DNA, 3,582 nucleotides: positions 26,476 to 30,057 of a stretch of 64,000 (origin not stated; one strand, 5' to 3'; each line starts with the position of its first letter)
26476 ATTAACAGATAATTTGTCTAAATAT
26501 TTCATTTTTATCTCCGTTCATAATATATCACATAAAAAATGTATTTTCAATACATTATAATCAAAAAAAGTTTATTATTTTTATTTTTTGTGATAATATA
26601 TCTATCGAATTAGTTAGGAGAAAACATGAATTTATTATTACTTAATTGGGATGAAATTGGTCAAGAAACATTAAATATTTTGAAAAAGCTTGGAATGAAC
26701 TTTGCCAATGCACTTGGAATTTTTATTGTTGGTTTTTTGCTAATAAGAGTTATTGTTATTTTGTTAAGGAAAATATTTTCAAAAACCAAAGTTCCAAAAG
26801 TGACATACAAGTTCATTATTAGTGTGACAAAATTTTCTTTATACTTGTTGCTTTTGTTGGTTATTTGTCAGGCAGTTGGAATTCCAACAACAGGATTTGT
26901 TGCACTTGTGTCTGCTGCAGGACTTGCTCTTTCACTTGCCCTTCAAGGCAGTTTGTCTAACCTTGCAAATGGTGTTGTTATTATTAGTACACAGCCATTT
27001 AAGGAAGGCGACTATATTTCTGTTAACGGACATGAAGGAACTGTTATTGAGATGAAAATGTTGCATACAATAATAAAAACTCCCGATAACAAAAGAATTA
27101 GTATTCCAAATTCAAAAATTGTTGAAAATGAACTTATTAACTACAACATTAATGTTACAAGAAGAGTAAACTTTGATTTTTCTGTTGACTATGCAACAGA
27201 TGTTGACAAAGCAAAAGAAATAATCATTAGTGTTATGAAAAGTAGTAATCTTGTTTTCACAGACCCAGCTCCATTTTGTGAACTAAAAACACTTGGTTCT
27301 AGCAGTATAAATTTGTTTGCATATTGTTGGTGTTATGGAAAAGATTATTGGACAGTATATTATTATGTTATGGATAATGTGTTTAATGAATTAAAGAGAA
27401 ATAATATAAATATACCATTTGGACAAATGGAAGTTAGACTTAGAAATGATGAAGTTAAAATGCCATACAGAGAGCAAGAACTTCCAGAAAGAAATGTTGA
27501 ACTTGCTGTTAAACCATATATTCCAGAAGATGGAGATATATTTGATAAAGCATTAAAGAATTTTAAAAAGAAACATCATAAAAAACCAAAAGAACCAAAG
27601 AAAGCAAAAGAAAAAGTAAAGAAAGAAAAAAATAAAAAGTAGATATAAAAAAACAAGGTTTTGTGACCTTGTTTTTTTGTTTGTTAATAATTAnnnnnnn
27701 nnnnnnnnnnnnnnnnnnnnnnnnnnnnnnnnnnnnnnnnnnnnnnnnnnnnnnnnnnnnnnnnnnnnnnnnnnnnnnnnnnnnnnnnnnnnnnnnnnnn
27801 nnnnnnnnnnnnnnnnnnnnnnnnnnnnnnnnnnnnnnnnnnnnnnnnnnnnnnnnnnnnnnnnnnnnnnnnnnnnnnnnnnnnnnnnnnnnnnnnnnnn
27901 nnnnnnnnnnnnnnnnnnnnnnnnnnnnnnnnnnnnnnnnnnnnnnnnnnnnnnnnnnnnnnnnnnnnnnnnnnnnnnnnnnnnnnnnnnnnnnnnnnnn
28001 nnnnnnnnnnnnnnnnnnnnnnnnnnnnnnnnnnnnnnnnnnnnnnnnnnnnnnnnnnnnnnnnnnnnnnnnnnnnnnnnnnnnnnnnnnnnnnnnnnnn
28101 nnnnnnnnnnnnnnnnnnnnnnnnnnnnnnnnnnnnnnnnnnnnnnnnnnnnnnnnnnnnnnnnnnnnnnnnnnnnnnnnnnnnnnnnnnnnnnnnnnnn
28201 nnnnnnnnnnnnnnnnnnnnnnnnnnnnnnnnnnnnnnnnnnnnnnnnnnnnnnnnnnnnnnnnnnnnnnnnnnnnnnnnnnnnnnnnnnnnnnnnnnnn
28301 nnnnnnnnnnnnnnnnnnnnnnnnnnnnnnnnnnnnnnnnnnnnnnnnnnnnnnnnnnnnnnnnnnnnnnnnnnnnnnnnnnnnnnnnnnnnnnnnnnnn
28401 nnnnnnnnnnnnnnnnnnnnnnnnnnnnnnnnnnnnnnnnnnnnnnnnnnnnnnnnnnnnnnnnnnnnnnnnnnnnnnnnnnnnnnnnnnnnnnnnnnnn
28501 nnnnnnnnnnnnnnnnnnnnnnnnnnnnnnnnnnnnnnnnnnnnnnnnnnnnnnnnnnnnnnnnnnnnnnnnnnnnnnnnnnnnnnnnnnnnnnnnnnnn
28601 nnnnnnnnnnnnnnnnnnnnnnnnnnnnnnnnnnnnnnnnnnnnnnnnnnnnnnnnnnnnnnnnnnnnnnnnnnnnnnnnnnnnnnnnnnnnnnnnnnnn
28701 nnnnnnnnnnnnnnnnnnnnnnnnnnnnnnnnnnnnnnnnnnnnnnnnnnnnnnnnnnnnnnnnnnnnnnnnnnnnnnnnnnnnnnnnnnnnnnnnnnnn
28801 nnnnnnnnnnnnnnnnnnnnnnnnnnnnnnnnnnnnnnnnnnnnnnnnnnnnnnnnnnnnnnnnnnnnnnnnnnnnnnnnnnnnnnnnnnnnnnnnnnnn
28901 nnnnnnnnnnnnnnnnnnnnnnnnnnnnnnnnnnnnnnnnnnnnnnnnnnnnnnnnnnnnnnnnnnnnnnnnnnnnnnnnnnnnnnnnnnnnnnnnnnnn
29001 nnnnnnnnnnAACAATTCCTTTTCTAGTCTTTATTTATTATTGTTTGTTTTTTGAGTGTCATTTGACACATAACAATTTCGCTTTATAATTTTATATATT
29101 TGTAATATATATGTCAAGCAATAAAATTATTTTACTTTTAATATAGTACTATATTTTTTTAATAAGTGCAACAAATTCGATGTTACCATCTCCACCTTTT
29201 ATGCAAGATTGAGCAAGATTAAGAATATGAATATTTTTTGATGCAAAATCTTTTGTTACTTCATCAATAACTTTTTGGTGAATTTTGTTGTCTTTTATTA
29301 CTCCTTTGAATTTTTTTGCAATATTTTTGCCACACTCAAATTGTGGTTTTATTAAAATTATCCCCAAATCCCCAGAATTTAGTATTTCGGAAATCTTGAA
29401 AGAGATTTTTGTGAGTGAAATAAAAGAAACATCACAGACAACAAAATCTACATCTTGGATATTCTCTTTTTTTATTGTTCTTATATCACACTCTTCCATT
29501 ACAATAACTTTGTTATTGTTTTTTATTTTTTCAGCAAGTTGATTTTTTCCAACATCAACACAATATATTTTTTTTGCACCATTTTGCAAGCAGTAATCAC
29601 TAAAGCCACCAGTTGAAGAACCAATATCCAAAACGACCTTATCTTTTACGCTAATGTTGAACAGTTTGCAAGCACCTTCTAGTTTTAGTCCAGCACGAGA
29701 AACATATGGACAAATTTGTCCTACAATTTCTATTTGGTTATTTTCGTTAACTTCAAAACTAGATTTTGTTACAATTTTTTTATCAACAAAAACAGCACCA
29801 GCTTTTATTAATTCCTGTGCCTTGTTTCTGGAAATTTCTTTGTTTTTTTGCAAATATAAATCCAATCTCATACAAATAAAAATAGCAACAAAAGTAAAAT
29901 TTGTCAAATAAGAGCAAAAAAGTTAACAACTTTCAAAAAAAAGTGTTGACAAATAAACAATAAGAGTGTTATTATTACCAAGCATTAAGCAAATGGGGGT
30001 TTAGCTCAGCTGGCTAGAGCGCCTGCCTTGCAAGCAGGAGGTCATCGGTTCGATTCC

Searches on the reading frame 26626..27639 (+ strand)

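Call 80: search_protein_families(library=pfam, proteins=[window:26626-27639:+], max_evalue=0.00001)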
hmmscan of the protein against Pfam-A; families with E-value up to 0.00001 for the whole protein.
window:26626-27639:+ (338 aa): 2 families
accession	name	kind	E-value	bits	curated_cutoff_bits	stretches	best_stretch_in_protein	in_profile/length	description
PF00924.24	MS_channel_2nd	-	3.5e-20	72.3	20.2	1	109-174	2-67/68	Mechanosensitive ion channel, beta-domain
PF21082.3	MS_channel_3rd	-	1.7e-11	44.8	21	1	181-263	1-88/88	Mechanosensitive ion channel MscS, C-terminal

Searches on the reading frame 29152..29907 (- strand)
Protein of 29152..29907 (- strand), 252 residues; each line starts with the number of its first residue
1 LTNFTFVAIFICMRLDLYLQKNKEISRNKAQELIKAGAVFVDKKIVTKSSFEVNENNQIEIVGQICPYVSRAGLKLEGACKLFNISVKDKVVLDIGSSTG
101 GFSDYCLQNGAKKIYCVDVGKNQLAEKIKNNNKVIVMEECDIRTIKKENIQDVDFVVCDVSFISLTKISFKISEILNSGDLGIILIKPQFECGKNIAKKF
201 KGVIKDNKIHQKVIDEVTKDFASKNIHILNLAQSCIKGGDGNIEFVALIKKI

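Call 80: search_protein_families(library=pfam, proteins=[window:29152-29907:-], max_evalue=0.00001)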
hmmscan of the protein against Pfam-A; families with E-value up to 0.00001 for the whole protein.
window:29152-29907:- (252 aa): 2 families
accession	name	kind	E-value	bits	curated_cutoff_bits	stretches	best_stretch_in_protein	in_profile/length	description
PF01728.25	FtsJ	-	1.2e-38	133.3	24.1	1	68-248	1-178/181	FtsJ-like methyltransferase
PF01479.30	S4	-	7.6e-12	45.2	22.8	1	13-59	1-48/48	S4 domain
